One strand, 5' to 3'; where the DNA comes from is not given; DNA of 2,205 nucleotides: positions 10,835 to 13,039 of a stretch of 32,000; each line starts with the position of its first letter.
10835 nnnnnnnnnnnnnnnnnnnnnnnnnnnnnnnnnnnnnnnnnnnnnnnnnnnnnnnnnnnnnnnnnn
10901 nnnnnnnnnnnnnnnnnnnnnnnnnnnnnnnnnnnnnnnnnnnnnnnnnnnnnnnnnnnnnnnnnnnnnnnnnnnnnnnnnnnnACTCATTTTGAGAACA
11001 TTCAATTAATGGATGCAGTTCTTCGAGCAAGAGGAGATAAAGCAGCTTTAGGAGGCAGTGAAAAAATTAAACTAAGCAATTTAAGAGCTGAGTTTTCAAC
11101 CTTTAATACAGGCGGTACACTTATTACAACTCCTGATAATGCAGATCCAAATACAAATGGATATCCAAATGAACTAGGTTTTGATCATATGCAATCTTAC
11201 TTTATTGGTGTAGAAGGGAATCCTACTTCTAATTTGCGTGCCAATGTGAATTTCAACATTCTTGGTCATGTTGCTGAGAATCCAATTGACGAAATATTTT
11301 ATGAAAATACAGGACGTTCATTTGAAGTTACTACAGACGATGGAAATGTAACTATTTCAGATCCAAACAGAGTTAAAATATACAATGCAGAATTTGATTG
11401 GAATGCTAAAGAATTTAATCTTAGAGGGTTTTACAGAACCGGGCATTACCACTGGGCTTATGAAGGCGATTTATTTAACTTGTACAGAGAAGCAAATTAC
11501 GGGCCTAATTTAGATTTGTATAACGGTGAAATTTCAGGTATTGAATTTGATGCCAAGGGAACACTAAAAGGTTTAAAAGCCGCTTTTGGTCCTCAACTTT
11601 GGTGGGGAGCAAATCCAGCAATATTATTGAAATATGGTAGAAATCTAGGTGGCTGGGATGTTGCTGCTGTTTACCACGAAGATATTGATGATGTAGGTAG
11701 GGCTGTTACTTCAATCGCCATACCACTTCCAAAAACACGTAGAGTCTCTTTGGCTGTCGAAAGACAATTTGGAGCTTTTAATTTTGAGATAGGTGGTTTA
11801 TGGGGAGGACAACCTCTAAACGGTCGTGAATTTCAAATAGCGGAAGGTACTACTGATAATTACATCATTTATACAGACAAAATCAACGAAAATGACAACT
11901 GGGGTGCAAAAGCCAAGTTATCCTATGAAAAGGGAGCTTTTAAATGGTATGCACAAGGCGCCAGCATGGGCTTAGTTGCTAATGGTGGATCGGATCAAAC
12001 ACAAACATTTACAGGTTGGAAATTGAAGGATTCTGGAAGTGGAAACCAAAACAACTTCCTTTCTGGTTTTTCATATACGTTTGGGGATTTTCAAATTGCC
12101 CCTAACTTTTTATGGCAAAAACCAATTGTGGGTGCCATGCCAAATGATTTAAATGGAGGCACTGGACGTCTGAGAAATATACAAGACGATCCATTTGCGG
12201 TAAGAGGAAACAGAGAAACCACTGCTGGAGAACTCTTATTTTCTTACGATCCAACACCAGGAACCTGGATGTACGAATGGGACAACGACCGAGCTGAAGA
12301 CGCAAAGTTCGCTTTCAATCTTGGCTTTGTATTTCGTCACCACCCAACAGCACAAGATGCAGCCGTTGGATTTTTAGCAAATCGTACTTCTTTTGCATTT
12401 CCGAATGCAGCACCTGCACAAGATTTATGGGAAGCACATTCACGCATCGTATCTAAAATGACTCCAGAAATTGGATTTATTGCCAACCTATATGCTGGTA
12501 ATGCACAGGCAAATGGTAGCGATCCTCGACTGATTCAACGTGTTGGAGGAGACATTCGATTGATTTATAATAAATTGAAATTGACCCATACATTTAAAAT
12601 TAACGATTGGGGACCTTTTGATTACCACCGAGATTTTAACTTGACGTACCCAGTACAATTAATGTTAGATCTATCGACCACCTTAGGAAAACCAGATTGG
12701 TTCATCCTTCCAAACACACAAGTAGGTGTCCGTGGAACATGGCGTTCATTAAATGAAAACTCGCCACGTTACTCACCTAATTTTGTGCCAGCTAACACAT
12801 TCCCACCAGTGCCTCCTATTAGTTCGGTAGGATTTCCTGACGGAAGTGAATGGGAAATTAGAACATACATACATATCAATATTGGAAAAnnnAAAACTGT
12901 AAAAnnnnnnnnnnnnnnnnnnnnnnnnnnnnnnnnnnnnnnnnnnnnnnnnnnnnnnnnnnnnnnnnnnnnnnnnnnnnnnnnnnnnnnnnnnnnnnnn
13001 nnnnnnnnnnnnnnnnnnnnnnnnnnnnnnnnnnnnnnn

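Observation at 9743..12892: Glycosidase domain fused to a large predicted outer-membrane beta-barrel in one polypeptide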

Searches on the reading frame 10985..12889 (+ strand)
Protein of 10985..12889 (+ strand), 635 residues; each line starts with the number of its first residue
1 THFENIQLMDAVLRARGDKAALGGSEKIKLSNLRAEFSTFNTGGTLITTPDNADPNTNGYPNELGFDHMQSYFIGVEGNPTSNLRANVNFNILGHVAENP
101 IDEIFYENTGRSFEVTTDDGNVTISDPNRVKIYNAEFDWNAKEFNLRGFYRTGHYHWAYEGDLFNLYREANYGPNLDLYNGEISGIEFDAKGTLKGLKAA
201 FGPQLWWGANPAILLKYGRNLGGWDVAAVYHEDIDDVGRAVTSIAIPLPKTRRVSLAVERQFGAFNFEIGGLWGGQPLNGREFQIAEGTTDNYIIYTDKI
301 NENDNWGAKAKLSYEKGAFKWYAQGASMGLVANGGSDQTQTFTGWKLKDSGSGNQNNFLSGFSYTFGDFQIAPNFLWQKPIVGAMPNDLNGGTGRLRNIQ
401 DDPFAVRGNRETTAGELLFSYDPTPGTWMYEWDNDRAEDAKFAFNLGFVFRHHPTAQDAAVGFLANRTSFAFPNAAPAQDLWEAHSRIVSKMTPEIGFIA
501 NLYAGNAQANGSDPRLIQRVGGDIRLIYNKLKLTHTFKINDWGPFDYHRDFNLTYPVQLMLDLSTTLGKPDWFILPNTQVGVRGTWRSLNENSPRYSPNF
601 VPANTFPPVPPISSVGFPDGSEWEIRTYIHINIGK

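Call 18: search_protein_families(library=pfam, proteins=[window:10985-12889:+], max_evalue=1)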
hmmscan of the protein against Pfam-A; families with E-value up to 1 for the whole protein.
window:10985-12889:+ (635 aa): 1 family
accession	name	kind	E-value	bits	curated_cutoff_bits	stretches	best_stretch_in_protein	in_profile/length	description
PF01477.28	PLAT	-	0.14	13.3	23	0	84-144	15-79/117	PLAT/LH2 domain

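Call 21: search_protein_representatives(protein=window:10985-12889:+)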
Query: 635 residues. Proteins with E-value up to 0.001 (for the whole library): 517; up to 1e-10: 360; up to 1e-30: 138. The best 150 are listed.
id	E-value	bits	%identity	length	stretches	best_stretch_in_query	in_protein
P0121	1.6e-212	724.3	54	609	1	27-633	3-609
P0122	5.0e-210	716.1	52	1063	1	2-631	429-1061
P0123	8.4e-143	494.0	45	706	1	20-631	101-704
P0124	2.5e-142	492.4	58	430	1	200-632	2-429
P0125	7.3e-138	477.7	44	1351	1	26-632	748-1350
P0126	7.8e-133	461.0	46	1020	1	13-597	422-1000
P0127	1.3e-123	430.5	42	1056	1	18-632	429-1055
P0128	3.6e-120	419.2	51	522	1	139-525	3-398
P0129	8.7e-117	408.0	42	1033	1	62-630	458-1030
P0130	2.0e-116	406.8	42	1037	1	51-597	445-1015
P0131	9.3e-116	404.6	49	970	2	245-600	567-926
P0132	2.4e-104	366.9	53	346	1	3-317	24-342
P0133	2.1e-102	360.5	39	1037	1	66-598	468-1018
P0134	4.4e-98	346.2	42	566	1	2-385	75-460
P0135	1.4e-94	334.6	44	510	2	313-600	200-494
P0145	1.7e-74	268.2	37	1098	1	34-633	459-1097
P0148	3.5e-69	250.7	34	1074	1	68-595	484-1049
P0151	1.8e-67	245.1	34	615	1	52-594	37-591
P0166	3.3e-53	197.9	30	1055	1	49-590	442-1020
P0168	5.6e-53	197.2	34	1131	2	76-514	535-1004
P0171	4.2e-52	194.3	32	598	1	112-598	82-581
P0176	2.8e-50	188.3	32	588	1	126-594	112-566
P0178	9.4e-50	186.5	31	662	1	127-596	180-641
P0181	2.9e-49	184.9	31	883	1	128-597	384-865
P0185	2.4e-48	181.9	28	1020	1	66-595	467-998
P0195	2.8e-45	171.7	31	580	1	130-593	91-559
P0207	1.1e-42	163.1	32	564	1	119-565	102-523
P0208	2.1e-42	162.2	32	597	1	129-592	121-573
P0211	7.3e-41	157.1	31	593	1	125-597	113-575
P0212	8.1e-41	157.0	29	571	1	73-566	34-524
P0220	1.8e-38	149.2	32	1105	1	65-567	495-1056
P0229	1.6e-37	146.1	32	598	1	125-561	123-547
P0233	3.9e-36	141.5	29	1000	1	125-591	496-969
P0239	3.6e-34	135.0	29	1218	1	79-595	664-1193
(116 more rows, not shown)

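Call 22: search_protein_families(library=pfam, proteins=[P0151, P0171, P0176, P0178, P0195, P0207, P0208, P0211, P0212, P0229], max_evalue=0.1)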
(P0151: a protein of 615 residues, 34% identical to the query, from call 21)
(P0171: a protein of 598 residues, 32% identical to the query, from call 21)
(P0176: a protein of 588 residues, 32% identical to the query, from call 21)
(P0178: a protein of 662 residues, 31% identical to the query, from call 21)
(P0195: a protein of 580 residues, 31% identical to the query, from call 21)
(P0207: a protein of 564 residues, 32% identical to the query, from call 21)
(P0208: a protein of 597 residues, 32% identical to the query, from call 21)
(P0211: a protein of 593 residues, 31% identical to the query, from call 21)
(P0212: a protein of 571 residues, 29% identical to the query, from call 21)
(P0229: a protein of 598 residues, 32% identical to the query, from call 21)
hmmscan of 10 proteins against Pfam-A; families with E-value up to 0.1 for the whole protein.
P0151 (615 aa): 0 families

P0171 (598 aa): 0 families

P0176 (588 aa): 1 family
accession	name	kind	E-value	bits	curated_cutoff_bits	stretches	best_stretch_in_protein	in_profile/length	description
PF23934.1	DUF7270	-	0.081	13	27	0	252-321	99-168/212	Domain of unknown function (DUF7270)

P0178 (662 aa): 0 families

P0195 (580 aa): 0 families

P0207 (564 aa): 0 families

P0208 (597 aa): 1 family
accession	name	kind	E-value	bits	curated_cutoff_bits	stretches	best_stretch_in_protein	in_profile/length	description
PF11724.13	YvbH_ext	-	0.0052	17.5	22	1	500-541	16-56/61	YvbH-like oligomerisation region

P0211 (593 aa): 1 family
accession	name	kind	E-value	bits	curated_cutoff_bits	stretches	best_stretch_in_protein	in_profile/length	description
PF16241.10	DUF4900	-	0.036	14.8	29.4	1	213-284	5-76/89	Domain of unknown function (DUF4900)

P0212 (571 aa): 0 families

P0229 (598 aa): 0 families

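Call 23: search_protein_families(library=pfam, proteins=[P0125, P0145, P0168, P0220, P0239, P0233, P0185, P0166, P0181], max_evalue=0.01)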
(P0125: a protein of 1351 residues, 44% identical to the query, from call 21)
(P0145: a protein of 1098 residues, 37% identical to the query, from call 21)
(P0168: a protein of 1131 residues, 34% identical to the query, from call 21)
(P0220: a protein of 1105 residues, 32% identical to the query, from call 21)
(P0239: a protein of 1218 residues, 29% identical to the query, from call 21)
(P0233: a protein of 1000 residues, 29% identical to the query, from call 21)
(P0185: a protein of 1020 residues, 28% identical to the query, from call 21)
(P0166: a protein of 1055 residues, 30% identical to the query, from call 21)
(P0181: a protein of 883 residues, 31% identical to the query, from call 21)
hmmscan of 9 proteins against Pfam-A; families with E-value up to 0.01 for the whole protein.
P0125 (1351 aa): 1 family
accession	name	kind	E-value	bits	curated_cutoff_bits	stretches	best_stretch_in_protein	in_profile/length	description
PF02836.23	Glyco_hydro_2_C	-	9.3e-08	32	21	1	383-590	32-216/302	Glycosyl hydrolases family 2, TIM barrel domain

P0145 (1098 aa): 1 family
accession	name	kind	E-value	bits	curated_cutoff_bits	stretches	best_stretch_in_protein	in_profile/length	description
PF02836.23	Glyco_hydro_2_C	-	4e-05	23.3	21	1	95-294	42-218/302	Glycosyl hydrolases family 2, TIM barrel domain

P0168 (1131 aa): 1 family
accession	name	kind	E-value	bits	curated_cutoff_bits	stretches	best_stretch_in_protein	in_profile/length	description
PF02836.23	Glyco_hydro_2_C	-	8.5e-07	28.8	21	1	117-332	36-229/302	Glycosyl hydrolases family 2, TIM barrel domain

P0220 (1105 aa): 1 family
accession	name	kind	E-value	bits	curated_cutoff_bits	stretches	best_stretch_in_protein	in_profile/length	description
PF02836.23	Glyco_hydro_2_C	-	7.3e-05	22.5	21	1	91-302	36-216/302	Glycosyl hydrolases family 2, TIM barrel domain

P0239 (1218 aa): 2 families
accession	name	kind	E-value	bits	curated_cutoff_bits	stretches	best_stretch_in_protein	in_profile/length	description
PF02018.23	CBM_4_9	-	3.6e-08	34.3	25.9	1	28-150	16-132/136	Carbohydrate binding domain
PF02836.23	Glyco_hydro_2_C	-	0.0029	17.2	21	1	239-341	36-141/302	Glycosyl hydrolases family 2, TIM barrel domain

P0233 (1000 aa): 0 families

P0185 (1020 aa): 1 family
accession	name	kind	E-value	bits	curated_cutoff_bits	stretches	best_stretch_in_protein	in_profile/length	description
PF02836.23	Glyco_hydro_2_C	-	0.00031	20.4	21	1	78-311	38-246/302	Glycosyl hydrolases family 2, TIM barrel domain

P0166 (1055 aa): 0 families

P0181 (883 aa): 0 families

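Call 32: find_homologous_proteins(query=A2)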
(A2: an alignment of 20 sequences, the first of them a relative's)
Query A2 (20 sequences) (1098 aa, profile of the alignment): 4552 proteins with E <= 0.001 among 8000 candidates; the best 120 are listed.
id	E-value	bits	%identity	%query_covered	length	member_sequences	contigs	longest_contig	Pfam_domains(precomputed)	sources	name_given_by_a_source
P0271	0.0e+0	1401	38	96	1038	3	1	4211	-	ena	-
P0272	0.0e+0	1398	38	96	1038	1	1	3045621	-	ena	-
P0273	0.0e+0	1395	38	96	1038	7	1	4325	-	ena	-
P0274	0.0e+0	1393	38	96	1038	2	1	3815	-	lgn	-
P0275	0.0e+0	1392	38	95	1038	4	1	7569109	PF02836.24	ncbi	-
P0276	0.0e+0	1387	40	94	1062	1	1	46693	PF02836.24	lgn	-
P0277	0.0e+0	1386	38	97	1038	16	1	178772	-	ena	-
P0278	0.0e+0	1380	37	98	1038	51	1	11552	-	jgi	-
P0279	0.0e+0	1378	38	96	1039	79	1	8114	-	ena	-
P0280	0.0e+0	1377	40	96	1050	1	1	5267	PF02836.24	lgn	-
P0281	0.0e+0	1376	38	98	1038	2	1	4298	-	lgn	-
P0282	0.0e+0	1374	37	98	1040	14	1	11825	-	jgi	-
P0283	0.0e+0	1371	37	98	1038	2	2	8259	-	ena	-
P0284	0.0e+0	1369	38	98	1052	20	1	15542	-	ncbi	-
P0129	0.0e+0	1368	38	98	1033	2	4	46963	PF02836.24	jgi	-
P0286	0.0e+0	1366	38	96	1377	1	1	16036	-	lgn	-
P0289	0.0e+0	1345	38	94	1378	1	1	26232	-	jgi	jgi:beta-galactosidase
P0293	0.0e+0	1332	38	96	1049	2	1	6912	PF02836.24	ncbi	ncbi:glycoside hydrolase family 2 TIM barrel-domain containing protein, partial [Pyxidicoccus sp. 3L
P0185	0.0e+0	1327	34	93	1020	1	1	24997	-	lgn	-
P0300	0.0e+0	1326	38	96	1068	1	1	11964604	PF02836.24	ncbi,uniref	ncbi:hypothetical protein NR798_10410 [Archangium gephyra]|uniref:glycoside hydrolase family 2 TIM b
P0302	0.0e+0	1326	39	94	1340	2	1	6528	-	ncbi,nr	ncbi:MAG: hypothetical protein KC731_23750 [Myxococcales bacterium]|nr:hypothetical protein [Myxococ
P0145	0.0e+0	1320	100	100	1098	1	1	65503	-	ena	-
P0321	0.0e+0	1314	36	97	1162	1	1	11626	PF02836.24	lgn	-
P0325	0.0e+0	1312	38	96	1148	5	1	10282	-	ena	-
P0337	0.0e+0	1309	38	94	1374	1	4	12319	-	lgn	-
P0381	0.0e+0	1293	37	96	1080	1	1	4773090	-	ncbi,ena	-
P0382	0.0e+0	1293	36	97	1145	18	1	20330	-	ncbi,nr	ncbi:MAG: hypothetical protein MUE69_07265 [Myxococcota bacterium]|nr:hypothetical protein [Myxococc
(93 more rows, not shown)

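Call 38: find_encoding_contigs(protein=P0300, flank=10000, max_places=3)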
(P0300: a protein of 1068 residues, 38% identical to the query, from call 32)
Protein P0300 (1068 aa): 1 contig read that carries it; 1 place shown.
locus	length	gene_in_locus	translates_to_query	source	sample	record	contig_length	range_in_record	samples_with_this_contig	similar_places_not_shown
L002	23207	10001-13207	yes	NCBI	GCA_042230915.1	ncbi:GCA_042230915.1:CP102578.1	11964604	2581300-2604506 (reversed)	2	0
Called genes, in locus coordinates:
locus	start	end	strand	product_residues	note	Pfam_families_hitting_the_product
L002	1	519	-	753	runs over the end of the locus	PF22184:CBM_56, PF00034:Cytochrom_C (faint), PF06537:DHOR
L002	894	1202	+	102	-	-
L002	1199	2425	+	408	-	PF09339:HTH_IclR (weak), PF12802:MarR_2 (weak), PF13412:HTH_24 (weak), PF00480:ROK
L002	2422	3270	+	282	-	PF03935:SKN1_KRE6_Sbg1 (weak), PF00722:Glyco_hydro_16, PF26113:GH16_XgeA, PF03935:SKN1_KRE6_Sbg1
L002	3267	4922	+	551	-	PF00496:SBP_bac_5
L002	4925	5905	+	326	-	PF00528:BPD_transp_1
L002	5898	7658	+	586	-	PF12911:OppC_N, PF00528:BPD_transp_1, PF00005:ABC_tran, PF13304:AAA_21, PF08352:oligo_HPY (faint)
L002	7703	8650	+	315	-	PF00005:ABC_tran, PF02463:SMC_N (weak), PF13401:AAA_22 (faint), PF13304:AAA_21 (faint), PF08352:oligo_HPY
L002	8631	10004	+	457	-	PF00232:Glyco_hydro_1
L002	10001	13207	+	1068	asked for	PF02836:Glyco_hydro_2_C (weak)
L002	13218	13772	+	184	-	-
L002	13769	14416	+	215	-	-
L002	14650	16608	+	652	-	PF05787:PhoX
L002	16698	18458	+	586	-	PF27085:Aq_1262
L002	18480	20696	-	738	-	PF04734:Ceramidase_alk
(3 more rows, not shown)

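Call 39: find_encoding_contigs(protein=P0272, flank=10000, max_places=2)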
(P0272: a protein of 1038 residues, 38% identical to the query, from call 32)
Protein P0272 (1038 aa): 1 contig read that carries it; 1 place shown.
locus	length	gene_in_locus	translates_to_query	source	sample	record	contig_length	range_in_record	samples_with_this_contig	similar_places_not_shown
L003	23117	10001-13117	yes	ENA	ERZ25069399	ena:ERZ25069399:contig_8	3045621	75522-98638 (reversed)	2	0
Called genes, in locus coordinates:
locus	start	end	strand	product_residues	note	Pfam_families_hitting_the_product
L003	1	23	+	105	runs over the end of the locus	PF02211:NHase_beta_C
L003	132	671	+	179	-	PF02979:NHase_alpha, PF14407:Frankia_peptide (faint)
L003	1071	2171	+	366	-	-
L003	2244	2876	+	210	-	PF13801:Metal_resist (faint), PF16231:DUF4890 (faint), PF07813:LTXXQ (faint)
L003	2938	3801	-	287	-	PF05721:PhyH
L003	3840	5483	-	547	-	PF06762:LMF1, PF25179:LMF1_C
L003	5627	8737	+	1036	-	PF07494:Reg_prop (weak), PF07495:Y_Y_Y (weak), PF00158:Sigma54_activat, PF14532:Sigma54_activ_2, PF25601:AAA_lid_14, PF02954:HTH_8 (weak)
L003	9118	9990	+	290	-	PF18962:Por_Secre_tail (faint), PF13860:FlgD_ig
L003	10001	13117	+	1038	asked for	-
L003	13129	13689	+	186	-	-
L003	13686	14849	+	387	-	PF03425:CBM_11 (faint), PF18559:Exop_C (weak)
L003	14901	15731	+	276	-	PF00722:Glyco_hydro_16, PF26113:GH16_XgeA, PF03935:SKN1_KRE6_Sbg1 (weak)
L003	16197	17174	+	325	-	PF13347:MFS_2, PF07690:MFS_1 (weak)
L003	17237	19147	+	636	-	PF00933:Glyco_hydro_3, PF01915:Glyco_hydro_3_C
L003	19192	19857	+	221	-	PF06283:ThuA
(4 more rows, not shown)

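Call 40: find_encoding_contigs(protein=P0381, flank=10000, max_places=2)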
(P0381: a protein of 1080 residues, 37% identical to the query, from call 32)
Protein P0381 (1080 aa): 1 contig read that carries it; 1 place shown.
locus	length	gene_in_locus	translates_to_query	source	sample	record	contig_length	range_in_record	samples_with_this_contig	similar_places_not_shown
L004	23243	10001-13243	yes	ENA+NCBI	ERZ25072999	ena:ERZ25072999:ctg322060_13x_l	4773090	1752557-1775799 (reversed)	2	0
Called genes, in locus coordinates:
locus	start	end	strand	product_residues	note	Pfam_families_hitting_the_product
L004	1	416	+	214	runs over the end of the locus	PF01281:Ribosomal_L9_N, PF03948:Ribosomal_L9_C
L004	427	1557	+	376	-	PF03403:PAF-AH_p_II (weak), PF07224:Chlorophyllase (weak), PF12740:PETase (weak)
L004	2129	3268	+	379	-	PF00526:Dicty_CTDC (faint)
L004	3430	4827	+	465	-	PF13948:DUF4215 (weak)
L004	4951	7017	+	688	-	PF03935:SKN1_KRE6_Sbg1, PF00722:Glyco_hydro_16, PF26113:GH16_XgeA (weak)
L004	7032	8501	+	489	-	PF13347:MFS_2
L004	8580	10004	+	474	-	PF00232:Glyco_hydro_1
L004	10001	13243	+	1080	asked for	-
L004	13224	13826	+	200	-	-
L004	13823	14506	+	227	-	-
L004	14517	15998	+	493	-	PF00526:Dicty_CTDC (weak)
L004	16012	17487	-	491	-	PF07690:MFS_1, PF13347:MFS_2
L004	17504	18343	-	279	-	PF00722:Glyco_hydro_16, PF26113:GH16_XgeA, PF03935:SKN1_KRE6_Sbg1 (weak)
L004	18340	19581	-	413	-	PF12802:MarR_2 (weak), PF13412:HTH_24, PF00480:ROK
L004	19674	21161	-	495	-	PF01839:FG-GAP (faint), PF13517:FG-GAP_3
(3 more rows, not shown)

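Call 63: find_homologous_proteins(query=A4)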
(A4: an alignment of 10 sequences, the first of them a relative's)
Query A4 (10 sequences) (588 aa, profile of the alignment): 205 proteins with E <= 0.001 among 8000 candidates; the best 120 are listed.
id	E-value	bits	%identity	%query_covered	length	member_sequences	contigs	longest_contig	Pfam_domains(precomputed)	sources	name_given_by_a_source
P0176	9.1e-234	796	100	100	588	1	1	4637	-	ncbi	-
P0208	4.8e-229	780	38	98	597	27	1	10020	-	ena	-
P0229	8.0e-227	773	41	98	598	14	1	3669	-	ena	-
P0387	1.2e-224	766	46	95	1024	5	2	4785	PF02836.24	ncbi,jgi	ncbi:MAG: glycoside hydrolase family 2 TIM barrel-domain containing protein [Chromatiales bacterium]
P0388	1.9e-224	765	46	95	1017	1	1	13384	PF02836.24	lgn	-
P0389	5.1e-218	744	43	95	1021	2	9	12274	PF02836.24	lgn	-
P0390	1.5e-217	742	41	99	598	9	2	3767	-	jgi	jgi:hypothetical protein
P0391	5.0e-215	734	41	98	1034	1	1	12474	PF02836.24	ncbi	-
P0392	2.4e-214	732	40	99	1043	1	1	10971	PF02836.24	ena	-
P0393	1.4e-213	729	39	95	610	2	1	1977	-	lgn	-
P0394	1.4e-212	726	40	95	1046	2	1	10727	PF02836.24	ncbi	-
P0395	1.2e-211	723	39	95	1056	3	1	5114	PF02836.24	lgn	-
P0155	1.8e-211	722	38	95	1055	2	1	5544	-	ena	-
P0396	5.6e-211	720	41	97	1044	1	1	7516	-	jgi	jgi:beta-galactosidase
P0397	5.7e-211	720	46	87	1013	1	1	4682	PF02836.24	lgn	-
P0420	8.6e-206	703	39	95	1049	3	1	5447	PF02836.24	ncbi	-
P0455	1.4e-200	686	40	100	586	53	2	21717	-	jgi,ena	-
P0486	5.7e-192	658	41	99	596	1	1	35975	-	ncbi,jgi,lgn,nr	ncbi:MAG: hypothetical protein QGG88_10500 [Gammaproteobacteria bacterium]|jgi:hypothetical protein|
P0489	2.5e-191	656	38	98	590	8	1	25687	-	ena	-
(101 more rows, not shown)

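Call 64: find_encoding_contigs(protein=P0486, flank=8000, max_places=2)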
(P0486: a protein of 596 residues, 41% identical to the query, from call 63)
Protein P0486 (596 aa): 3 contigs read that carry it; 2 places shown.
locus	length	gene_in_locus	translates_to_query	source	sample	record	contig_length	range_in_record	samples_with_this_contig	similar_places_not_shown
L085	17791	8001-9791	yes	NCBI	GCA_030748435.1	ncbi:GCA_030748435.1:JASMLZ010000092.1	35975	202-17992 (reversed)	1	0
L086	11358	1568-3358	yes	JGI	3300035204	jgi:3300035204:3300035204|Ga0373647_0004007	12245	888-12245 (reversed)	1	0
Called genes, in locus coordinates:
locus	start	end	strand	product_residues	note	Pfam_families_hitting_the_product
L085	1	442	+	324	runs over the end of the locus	PF00005:ABC_tran, PF08352:oligo_HPY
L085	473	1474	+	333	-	PF00356:LacI, PF00532:Peripla_BP_1, PF13407:Peripla_BP_4, PF13377:Peripla_BP_3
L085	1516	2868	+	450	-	PF00232:Glyco_hydro_1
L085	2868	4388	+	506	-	PF00722:Glyco_hydro_16, PF26113:GH16_XgeA, PF03935:SKN1_KRE6_Sbg1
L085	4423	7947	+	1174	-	PF02018:CBM_4_9, PF00722:Glyco_hydro_16, PF26113:GH16_XgeA (weak)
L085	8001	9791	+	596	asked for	-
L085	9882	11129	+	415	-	PF02321:OEP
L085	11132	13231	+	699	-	PF00664:ABC_membrane, PF00005:ABC_tran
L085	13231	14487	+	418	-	PF25919:BSH_CusB (faint), PF25917:BSH_RND (weak), PF25973:BSH_CzcB (weak), PF25994:HH_AprE (faint), PF26002:Beta-barrel_AprE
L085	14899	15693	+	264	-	-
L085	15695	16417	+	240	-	PF00005:ABC_tran, PF13304:AAA_21 (faint)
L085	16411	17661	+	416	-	PF12704:MacB_PCD, PF02687:FtsX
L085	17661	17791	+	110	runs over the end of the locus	PF11736:DUF3299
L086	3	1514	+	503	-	?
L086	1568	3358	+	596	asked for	-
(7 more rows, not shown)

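Call 65: find_encoding_contigs(protein=P0489, flank=8000, max_places=2)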
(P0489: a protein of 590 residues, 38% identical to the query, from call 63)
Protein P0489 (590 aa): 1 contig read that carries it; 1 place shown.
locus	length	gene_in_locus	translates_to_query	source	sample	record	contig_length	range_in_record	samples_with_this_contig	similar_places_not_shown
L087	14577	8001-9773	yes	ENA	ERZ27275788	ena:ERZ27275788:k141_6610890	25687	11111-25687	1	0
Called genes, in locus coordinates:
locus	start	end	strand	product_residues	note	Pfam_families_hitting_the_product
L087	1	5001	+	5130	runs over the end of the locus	PF00353:HemolysinCabind, PF23623:GBD_IRG7_N (faint), PF04151:PPC (weak), PF00082:Peptidase_S8, PF01483:P_proprotein, PF00353:HemolysinCabind (weak), PF05345:He_PIG, PF00353:HemolysinCabind (weak)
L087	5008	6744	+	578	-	-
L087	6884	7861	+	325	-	PF00480:ROK (faint), PF02685:Glucokinase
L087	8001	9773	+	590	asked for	-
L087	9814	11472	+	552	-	PF00496:SBP_bac_5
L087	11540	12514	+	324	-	PF00528:BPD_transp_1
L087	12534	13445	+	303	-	PF00528:BPD_transp_1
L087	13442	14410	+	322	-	PF00005:ABC_tran, PF13304:AAA_21 (weak), PF08352:oligo_HPY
